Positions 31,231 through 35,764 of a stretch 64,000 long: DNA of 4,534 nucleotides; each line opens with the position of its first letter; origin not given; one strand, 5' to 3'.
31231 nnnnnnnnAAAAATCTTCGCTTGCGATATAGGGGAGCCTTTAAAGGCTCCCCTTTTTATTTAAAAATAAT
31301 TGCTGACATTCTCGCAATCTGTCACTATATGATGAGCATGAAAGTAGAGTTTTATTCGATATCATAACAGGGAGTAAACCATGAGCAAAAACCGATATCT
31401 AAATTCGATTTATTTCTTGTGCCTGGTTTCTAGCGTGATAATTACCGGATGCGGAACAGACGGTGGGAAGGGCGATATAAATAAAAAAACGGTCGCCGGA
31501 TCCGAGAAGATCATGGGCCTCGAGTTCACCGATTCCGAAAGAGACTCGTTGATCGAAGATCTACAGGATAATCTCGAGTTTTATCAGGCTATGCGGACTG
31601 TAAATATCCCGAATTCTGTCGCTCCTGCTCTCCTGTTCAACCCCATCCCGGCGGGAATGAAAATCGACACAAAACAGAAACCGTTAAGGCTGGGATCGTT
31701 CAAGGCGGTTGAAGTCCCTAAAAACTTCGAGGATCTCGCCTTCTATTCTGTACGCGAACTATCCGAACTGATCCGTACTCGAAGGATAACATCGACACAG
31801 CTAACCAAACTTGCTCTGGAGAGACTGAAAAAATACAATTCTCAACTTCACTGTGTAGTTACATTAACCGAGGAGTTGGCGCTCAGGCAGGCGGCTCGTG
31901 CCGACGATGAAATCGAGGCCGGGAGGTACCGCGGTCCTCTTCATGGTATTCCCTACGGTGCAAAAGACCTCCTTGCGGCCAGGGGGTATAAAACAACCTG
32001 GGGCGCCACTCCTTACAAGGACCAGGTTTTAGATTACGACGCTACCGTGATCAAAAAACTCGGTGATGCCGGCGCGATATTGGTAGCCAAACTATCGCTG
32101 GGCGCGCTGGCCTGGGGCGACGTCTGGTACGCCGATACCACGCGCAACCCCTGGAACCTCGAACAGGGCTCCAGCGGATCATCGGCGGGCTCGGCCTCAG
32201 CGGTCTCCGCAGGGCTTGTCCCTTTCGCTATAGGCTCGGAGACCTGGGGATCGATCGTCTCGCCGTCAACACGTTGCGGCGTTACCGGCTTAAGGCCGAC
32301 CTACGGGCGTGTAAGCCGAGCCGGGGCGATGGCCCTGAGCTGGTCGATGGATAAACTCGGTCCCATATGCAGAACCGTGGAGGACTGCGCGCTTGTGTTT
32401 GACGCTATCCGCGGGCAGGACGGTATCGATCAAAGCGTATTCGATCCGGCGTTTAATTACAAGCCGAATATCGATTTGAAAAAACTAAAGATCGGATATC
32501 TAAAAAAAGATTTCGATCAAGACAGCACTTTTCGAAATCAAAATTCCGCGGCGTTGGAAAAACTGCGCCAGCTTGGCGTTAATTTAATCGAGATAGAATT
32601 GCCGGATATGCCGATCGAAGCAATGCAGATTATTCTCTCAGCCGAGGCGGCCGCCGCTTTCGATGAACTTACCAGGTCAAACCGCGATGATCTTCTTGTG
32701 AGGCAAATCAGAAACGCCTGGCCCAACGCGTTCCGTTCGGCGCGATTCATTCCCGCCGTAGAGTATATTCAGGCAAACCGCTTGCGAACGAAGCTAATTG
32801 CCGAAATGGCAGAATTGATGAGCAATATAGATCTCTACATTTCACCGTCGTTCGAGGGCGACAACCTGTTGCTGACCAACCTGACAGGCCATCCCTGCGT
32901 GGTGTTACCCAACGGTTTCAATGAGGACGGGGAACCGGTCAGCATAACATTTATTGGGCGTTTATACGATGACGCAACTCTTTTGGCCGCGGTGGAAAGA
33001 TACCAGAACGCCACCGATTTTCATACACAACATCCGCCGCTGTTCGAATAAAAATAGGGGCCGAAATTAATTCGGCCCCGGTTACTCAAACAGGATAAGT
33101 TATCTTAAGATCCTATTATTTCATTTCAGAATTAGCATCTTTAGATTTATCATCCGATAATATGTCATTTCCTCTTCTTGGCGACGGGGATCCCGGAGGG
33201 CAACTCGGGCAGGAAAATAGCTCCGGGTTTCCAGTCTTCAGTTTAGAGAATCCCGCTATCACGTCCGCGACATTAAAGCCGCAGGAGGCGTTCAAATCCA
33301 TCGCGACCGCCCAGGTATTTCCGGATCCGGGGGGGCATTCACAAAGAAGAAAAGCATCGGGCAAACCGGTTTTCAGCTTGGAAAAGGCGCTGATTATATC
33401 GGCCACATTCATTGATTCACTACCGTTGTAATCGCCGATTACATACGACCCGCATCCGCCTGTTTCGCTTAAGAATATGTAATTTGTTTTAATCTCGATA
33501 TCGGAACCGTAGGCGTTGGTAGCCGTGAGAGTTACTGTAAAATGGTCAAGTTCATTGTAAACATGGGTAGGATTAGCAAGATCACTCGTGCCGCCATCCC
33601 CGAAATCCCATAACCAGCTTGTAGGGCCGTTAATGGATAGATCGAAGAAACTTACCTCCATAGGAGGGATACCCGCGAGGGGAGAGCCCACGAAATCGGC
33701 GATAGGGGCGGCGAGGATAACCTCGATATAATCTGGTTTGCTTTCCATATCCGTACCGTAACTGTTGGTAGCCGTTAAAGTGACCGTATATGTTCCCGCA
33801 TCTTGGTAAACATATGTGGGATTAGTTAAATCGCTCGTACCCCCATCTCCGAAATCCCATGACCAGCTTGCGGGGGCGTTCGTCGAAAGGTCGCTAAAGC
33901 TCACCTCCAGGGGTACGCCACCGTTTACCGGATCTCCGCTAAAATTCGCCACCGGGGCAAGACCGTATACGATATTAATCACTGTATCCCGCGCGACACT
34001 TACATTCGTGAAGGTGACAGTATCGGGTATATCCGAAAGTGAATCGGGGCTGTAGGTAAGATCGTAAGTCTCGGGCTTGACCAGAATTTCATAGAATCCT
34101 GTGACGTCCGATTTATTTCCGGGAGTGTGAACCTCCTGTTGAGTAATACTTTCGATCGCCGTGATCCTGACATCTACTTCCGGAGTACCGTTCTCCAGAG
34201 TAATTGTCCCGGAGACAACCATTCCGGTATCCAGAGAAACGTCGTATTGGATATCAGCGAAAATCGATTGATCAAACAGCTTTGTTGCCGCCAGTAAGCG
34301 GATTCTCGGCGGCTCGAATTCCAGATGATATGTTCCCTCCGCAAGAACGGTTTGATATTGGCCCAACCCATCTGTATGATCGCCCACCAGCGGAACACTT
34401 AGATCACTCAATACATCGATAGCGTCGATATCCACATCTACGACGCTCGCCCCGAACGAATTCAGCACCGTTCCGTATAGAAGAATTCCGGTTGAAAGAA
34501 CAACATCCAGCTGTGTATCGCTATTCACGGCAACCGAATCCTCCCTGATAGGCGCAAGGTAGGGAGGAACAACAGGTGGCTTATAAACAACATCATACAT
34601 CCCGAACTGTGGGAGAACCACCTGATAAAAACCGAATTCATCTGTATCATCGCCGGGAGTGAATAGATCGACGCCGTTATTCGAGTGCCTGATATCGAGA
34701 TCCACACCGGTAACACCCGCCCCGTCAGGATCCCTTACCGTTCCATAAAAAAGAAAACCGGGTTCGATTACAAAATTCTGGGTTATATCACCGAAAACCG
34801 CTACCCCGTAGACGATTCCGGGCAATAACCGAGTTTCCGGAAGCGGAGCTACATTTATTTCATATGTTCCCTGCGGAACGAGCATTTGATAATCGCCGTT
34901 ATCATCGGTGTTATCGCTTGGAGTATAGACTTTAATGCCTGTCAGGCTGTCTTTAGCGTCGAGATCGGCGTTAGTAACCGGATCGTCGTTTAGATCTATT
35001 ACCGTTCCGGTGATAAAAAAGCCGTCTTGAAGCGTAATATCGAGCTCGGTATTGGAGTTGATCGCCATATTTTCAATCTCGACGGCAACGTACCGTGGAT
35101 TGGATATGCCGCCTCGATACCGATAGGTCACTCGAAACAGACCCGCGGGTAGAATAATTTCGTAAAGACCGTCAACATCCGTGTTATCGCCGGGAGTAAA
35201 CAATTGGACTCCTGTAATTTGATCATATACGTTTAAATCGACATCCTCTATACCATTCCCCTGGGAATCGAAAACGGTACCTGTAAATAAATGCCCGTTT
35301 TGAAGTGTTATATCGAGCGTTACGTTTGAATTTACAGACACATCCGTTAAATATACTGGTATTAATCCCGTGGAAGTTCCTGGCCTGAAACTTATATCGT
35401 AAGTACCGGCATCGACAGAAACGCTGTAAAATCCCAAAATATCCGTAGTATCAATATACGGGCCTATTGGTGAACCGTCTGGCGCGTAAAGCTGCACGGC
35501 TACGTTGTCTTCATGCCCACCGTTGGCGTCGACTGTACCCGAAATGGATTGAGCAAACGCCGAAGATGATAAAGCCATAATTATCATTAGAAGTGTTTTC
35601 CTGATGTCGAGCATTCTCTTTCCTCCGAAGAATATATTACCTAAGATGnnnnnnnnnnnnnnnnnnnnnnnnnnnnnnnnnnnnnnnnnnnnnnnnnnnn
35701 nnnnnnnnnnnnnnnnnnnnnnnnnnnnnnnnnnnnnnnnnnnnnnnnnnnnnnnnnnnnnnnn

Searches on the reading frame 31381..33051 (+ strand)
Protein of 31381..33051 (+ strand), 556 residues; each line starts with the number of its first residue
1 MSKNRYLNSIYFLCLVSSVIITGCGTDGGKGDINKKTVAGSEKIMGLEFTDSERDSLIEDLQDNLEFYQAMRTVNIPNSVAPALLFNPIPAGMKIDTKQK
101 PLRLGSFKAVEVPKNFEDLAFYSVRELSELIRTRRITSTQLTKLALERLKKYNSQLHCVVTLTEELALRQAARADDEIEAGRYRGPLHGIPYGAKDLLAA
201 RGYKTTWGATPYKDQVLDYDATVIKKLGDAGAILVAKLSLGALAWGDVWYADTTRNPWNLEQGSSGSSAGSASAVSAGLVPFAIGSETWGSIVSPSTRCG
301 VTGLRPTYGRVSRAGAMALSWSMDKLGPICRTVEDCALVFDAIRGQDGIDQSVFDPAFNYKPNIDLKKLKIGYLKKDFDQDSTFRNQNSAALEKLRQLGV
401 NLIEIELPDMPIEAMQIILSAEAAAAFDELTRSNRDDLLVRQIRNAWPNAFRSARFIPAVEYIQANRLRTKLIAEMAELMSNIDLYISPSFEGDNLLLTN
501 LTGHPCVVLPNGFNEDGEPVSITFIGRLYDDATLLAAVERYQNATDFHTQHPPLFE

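Call 7: search_protein_families(library=pfam, proteins=[window:31381-33051:+], max_evalue=0.001)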
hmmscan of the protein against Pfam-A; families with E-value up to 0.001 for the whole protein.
window:31381-33051:+ (556 aa): 1 family
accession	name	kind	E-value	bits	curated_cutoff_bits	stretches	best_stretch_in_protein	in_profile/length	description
PF01425.27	Amidase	-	8.7e-80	269.4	27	1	141-491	2-377/445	Amidase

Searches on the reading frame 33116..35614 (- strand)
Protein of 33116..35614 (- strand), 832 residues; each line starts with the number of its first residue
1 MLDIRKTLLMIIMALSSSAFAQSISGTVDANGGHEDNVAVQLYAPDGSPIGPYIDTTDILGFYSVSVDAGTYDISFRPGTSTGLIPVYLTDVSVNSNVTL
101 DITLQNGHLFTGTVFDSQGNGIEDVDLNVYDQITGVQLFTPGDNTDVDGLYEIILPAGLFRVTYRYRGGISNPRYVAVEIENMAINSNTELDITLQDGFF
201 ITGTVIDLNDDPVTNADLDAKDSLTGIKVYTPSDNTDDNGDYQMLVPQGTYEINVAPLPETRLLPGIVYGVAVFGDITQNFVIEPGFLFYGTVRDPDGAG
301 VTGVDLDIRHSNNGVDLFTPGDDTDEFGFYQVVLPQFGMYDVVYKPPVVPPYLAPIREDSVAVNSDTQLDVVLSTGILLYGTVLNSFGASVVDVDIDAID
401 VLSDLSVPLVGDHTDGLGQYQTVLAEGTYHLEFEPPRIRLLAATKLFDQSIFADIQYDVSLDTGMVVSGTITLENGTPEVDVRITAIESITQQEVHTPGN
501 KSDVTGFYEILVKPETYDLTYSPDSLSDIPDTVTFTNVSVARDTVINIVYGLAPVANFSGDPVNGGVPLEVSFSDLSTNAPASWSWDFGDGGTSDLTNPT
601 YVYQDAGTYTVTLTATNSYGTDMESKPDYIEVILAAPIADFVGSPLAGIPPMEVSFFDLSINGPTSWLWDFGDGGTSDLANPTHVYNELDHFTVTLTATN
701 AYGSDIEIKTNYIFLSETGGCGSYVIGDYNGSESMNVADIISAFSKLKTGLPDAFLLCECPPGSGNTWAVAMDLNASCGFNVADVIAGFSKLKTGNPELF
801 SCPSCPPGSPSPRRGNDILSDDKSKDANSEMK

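Call 3: search_protein_families(library=pfam, proteins=[window:33116-35614:-], max_evalue=0.01)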
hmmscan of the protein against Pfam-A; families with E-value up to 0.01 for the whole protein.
window:33116-35614:- (832 aa): 4 families
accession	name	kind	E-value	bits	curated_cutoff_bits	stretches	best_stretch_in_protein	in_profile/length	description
PF18911.6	PKD_4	-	2.5e-34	117.6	27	2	553-632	3-85/85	PKD domain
PF13620.12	CarboxypepD_reg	-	3.3e-24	85.5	32.3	3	201-255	2-54/82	Carboxypeptidase regulatory-like domain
PF00801.26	PKD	-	3.6e-23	81.8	23.5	2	569-621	15-71/80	PKD domain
PF02369.22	Big_1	-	3.9e-05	24.1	34.9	0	110-153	21-64/93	Bacterial Ig-like domain (group 1)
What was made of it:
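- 33116..35614 (-): Paralogous secreted repeat protein: the same ~90-aa repeats plus two PKD domains. Last gene of the operon. Pfam PKD_4 and CarboxypepD_reg (call 3).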

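Call 4: search_protein_families(library=ncbifam, proteins=[window:33116-35614:-], max_evalue=0.01)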
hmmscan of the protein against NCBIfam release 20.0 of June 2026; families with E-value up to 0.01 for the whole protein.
window:33116-35614:- (832 aa): 3 families
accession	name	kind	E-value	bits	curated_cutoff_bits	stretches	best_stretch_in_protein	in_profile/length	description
TIGR00864.1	PCC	subfamily_domain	1.8e-10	37.9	1861.4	2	658-703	1419-1464/2700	polycystin cation channel protein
NF033932.1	LapB_rpt_80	domain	0.0016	18.6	45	0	607-625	1-19/83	LapB repeat-containing protein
NF058578.1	CPR_pilus_PamR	equivalog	0.008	15.1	300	0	576-620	175-227/297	pilus system RbmA-like protein PamR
